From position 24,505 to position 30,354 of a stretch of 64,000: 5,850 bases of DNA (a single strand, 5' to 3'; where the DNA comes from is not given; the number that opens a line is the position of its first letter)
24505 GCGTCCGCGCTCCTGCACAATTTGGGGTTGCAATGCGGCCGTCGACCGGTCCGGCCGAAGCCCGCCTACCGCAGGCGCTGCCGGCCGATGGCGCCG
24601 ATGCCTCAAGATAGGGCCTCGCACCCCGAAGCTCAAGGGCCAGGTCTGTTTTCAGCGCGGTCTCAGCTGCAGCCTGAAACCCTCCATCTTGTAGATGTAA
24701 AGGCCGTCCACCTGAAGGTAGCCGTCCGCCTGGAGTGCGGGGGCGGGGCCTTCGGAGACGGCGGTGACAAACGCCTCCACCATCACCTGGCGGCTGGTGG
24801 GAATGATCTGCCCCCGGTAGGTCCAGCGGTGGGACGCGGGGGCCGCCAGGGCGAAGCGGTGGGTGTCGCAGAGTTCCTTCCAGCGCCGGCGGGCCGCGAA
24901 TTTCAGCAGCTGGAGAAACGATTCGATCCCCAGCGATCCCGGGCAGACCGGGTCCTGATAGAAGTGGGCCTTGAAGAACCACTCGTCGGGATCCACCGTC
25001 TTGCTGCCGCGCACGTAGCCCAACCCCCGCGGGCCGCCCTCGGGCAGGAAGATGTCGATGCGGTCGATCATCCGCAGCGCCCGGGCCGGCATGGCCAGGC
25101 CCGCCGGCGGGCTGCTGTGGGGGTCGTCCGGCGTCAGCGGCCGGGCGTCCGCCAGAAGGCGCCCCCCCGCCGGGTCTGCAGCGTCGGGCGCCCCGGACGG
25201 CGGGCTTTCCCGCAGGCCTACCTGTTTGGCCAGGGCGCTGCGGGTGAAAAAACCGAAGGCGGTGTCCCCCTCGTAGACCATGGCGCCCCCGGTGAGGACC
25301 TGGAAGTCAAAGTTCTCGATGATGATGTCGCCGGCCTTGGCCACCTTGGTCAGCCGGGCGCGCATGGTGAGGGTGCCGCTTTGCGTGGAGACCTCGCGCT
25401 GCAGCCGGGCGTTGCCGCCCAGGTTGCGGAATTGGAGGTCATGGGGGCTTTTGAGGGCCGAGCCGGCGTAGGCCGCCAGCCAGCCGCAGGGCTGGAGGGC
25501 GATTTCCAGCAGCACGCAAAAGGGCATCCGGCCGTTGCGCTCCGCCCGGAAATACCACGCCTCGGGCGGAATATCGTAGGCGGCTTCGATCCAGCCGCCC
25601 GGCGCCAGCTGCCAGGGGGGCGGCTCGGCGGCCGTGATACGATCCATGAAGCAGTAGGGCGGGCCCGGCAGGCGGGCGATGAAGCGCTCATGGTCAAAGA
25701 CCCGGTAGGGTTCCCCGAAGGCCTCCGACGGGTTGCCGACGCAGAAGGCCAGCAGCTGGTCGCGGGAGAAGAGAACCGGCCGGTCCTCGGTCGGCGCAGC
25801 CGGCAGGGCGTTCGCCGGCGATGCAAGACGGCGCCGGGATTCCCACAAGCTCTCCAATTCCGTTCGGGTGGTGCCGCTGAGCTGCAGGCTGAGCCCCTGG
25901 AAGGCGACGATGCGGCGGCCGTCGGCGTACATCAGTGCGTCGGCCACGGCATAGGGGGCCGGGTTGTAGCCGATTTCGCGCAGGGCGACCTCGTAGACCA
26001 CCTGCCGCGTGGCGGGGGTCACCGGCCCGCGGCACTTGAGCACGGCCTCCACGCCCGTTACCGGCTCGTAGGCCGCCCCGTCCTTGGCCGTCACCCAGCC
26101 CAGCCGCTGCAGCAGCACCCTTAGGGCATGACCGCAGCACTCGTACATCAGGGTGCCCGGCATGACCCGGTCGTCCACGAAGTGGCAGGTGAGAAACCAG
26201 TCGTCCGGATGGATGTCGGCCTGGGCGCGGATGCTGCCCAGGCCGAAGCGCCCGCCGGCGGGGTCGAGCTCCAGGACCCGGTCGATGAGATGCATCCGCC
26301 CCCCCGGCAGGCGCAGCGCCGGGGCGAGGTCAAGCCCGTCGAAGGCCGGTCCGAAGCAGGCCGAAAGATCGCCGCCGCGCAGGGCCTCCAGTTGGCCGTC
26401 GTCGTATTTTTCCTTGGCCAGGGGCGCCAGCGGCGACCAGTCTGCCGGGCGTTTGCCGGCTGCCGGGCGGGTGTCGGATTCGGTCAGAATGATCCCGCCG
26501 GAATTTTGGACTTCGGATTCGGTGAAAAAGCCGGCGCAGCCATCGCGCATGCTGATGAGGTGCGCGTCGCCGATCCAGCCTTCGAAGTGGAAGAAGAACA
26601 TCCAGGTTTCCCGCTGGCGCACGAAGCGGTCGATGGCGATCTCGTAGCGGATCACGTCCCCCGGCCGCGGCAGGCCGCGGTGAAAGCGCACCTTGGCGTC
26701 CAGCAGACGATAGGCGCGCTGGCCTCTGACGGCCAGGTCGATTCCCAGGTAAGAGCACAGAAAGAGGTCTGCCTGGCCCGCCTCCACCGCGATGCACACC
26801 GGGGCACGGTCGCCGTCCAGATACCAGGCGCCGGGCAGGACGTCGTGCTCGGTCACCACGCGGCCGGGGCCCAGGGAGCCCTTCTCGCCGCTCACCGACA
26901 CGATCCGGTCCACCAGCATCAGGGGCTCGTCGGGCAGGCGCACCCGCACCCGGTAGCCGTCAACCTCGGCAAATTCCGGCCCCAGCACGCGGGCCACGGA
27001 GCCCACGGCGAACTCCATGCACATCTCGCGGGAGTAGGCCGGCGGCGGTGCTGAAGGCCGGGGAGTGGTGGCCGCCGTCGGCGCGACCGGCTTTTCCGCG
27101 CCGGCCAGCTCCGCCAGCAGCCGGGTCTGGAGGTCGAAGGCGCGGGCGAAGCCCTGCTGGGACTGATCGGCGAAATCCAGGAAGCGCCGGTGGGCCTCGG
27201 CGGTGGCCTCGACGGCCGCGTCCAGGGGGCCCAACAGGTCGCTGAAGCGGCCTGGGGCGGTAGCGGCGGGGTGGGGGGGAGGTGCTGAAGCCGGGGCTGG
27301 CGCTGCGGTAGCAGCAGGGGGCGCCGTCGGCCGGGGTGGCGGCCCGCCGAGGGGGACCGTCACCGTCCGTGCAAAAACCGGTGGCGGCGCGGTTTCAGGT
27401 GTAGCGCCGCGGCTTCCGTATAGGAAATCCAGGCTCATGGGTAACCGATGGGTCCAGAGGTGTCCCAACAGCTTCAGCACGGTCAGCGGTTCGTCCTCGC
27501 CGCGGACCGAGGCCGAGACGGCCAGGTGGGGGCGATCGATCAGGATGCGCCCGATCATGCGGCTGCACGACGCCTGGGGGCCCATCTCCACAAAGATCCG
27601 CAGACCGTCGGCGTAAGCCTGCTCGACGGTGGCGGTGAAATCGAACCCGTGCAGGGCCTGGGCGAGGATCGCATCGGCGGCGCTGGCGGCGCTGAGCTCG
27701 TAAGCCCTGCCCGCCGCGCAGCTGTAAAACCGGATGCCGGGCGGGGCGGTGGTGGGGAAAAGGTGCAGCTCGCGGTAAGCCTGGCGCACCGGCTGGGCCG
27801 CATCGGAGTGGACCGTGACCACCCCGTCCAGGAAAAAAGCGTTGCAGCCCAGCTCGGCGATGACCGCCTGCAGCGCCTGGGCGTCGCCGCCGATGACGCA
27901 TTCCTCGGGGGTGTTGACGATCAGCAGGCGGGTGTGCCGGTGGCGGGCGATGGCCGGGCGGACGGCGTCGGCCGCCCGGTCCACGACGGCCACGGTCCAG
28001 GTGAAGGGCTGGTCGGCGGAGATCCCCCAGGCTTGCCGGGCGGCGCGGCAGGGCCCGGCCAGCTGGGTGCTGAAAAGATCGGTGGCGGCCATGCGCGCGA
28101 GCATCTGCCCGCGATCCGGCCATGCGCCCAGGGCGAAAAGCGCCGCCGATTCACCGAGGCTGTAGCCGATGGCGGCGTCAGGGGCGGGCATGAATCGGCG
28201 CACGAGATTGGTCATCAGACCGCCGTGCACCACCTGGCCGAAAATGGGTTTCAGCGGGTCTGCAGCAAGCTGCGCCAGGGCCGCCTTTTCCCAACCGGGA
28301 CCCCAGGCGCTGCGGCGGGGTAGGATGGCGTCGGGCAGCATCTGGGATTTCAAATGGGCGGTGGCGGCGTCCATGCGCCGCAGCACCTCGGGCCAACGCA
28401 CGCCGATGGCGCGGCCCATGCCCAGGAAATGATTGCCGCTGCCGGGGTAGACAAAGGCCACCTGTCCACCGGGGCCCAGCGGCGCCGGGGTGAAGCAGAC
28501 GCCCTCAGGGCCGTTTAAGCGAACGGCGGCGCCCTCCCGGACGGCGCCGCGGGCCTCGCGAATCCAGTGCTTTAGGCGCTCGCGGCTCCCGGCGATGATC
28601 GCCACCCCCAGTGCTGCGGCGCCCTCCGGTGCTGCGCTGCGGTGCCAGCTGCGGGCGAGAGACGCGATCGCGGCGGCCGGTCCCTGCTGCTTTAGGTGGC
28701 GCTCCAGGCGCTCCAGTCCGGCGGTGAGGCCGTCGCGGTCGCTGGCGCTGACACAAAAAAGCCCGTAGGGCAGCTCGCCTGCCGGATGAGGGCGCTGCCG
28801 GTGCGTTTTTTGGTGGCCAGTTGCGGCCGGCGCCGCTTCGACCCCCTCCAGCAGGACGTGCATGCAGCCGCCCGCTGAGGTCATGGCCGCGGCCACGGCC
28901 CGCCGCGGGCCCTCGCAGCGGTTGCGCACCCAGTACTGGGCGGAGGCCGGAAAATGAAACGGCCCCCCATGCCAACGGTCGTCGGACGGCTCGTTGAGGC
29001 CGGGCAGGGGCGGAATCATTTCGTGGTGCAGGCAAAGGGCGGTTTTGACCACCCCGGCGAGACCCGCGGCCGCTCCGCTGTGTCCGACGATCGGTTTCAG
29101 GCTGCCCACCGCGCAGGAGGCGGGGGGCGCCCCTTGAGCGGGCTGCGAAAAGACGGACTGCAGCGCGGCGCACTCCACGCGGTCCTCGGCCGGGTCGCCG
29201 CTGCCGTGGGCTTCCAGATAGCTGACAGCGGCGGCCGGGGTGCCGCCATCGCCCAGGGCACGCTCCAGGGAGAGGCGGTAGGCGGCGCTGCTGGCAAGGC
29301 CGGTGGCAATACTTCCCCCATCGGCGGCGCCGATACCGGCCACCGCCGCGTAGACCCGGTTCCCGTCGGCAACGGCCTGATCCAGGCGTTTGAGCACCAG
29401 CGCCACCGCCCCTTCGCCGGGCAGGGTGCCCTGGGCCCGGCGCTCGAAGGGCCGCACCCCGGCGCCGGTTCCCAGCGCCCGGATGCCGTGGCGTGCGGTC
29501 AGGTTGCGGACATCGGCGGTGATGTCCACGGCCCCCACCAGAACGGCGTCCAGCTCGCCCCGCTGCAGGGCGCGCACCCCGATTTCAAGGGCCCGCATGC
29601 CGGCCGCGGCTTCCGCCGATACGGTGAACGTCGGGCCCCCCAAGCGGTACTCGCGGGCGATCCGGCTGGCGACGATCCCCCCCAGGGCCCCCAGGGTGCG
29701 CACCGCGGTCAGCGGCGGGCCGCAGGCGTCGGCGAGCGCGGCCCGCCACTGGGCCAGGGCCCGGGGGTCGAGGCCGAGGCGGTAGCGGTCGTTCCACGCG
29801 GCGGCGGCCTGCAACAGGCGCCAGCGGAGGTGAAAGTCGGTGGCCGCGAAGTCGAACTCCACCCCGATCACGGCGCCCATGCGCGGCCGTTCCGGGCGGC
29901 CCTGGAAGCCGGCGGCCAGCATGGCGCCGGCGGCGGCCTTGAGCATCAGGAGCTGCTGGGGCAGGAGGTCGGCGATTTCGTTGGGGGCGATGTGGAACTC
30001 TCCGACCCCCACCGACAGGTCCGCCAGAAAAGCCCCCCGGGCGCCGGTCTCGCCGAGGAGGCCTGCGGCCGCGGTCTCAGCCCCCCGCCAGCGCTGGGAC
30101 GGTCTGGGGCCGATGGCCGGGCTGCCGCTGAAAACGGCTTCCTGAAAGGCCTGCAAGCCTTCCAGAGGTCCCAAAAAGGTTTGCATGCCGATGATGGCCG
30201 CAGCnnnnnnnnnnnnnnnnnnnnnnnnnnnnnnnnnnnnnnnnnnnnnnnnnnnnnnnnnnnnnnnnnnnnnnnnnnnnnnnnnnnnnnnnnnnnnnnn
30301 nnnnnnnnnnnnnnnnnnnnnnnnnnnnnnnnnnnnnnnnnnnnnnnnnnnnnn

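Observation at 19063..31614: PUFA-synthase-type PKS physically joined to an oleABCD head-to-head hydrocarbon operon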

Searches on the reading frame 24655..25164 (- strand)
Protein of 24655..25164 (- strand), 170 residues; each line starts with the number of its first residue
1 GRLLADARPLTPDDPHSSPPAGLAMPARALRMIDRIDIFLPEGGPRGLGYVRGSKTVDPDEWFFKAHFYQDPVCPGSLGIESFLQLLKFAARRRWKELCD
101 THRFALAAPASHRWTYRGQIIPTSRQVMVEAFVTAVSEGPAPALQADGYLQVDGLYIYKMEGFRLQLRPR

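Call 68: search_protein_families(library=pfam, proteins=[window:24655-25164:-], max_evalue=0.01)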
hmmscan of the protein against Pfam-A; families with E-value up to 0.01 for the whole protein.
window:24655-25164:- (170 aa): 1 family
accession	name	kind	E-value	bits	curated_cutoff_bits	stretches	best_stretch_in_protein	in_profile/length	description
PF07977.19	FabA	-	9.7e-35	119.6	23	1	26-160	2-137/138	FabA-like domain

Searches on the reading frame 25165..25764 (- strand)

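Call 68: search_protein_families(library=pfam, proteins=[window:25165-25764:-], max_evalue=0.01)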
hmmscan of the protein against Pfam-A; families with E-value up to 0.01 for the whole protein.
window:25165-25764:- (200 aa): 1 family
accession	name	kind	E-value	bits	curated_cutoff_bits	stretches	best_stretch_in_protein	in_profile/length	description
PF07977.19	FabA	-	1.7e-08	34.6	23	1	32-166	1-137/138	FabA-like domain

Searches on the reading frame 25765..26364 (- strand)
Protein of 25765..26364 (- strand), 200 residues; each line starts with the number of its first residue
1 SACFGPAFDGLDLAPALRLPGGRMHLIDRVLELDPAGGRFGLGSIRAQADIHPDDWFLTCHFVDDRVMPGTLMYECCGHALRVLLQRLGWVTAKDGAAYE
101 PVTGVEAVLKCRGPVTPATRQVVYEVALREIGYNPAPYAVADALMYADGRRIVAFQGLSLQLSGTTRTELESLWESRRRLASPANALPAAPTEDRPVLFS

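Call 68: search_protein_families(library=pfam, proteins=[window:25765-26364:-], max_evalue=0.01)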
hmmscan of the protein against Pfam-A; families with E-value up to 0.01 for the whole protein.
window:25765-26364:- (200 aa): 1 family
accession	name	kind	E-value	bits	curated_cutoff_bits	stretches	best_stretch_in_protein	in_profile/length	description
PF07977.19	FabA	-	2.4e-35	121.6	23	1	19-155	1-137/138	FabA-like domain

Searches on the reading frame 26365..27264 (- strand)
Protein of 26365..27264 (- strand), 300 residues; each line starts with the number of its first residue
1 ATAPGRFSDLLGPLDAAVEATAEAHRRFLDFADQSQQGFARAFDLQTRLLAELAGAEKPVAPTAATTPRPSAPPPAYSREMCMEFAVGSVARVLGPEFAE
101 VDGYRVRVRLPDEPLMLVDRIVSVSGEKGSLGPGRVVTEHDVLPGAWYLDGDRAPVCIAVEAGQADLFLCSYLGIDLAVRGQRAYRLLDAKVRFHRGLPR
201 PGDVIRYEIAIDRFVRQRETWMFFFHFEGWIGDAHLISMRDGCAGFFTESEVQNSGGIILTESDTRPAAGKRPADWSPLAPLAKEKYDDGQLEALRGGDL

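Call 68: search_protein_families(library=pfam, proteins=[window:26365-27264:-], max_evalue=0.01)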
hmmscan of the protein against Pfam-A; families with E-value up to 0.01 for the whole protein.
window:26365-27264:- (300 aa): 1 family
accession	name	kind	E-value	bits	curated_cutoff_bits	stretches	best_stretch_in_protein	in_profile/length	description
PF07977.19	FabA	-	1.1e-08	35.2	23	1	110-237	1-135/138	FabA-like domain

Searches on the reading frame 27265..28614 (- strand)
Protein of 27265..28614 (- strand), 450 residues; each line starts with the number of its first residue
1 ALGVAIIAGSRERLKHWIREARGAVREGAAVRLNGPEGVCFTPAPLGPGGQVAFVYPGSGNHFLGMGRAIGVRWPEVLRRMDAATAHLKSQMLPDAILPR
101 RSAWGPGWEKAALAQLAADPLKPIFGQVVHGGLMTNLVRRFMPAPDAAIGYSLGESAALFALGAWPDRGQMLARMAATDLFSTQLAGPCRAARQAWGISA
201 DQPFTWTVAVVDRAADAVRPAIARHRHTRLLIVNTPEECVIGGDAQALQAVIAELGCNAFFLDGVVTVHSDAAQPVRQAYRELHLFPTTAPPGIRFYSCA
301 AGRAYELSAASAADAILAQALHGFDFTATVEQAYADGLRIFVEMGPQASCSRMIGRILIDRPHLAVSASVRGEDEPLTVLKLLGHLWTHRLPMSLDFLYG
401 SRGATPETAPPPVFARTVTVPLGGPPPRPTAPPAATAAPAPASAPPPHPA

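Call 68: search_protein_families(library=pfam, proteins=[window:27265-28614:-], max_evalue=0.01)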
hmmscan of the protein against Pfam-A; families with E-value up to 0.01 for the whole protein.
window:27265-28614:- (450 aa): 1 family
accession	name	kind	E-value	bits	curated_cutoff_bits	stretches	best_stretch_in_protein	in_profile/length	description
PF00698.26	Acyl_transf_1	-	1.2e-06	28.7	32.7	1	143-349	82-270/319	Acyl transferase domain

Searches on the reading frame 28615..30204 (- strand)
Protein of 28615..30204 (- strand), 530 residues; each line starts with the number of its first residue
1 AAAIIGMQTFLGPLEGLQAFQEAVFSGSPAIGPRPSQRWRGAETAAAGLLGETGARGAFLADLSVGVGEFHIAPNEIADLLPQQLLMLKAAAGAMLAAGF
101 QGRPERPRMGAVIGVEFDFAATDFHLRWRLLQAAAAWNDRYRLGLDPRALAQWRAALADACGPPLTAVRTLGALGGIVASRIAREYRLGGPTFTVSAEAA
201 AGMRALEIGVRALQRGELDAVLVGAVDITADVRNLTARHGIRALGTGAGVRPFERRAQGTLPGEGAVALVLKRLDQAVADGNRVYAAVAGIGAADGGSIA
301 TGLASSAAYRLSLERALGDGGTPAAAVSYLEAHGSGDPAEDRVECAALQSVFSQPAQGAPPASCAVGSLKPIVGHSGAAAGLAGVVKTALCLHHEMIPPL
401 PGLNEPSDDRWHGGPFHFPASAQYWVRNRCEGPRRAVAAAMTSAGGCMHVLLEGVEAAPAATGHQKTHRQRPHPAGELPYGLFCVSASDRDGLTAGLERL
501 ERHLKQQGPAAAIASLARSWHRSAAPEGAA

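Call 68: search_protein_families(library=pfam, proteins=[window:28615-30204:-], max_evalue=0.01)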
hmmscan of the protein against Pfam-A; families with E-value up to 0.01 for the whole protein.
window:28615-30204:- (530 aa): 2 families
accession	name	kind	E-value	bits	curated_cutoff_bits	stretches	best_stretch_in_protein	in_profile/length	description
PF00109.32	ketoacyl-synt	-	3.3e-29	102.7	20.8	1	3-277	5-252/252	Beta-ketoacyl synthase, N-terminal domain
PF02801.28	Ketoacyl-synt_C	-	1.1e-24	87.2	20.8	1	285-401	1-116/119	Beta-ketoacyl synthase, C-terminal domain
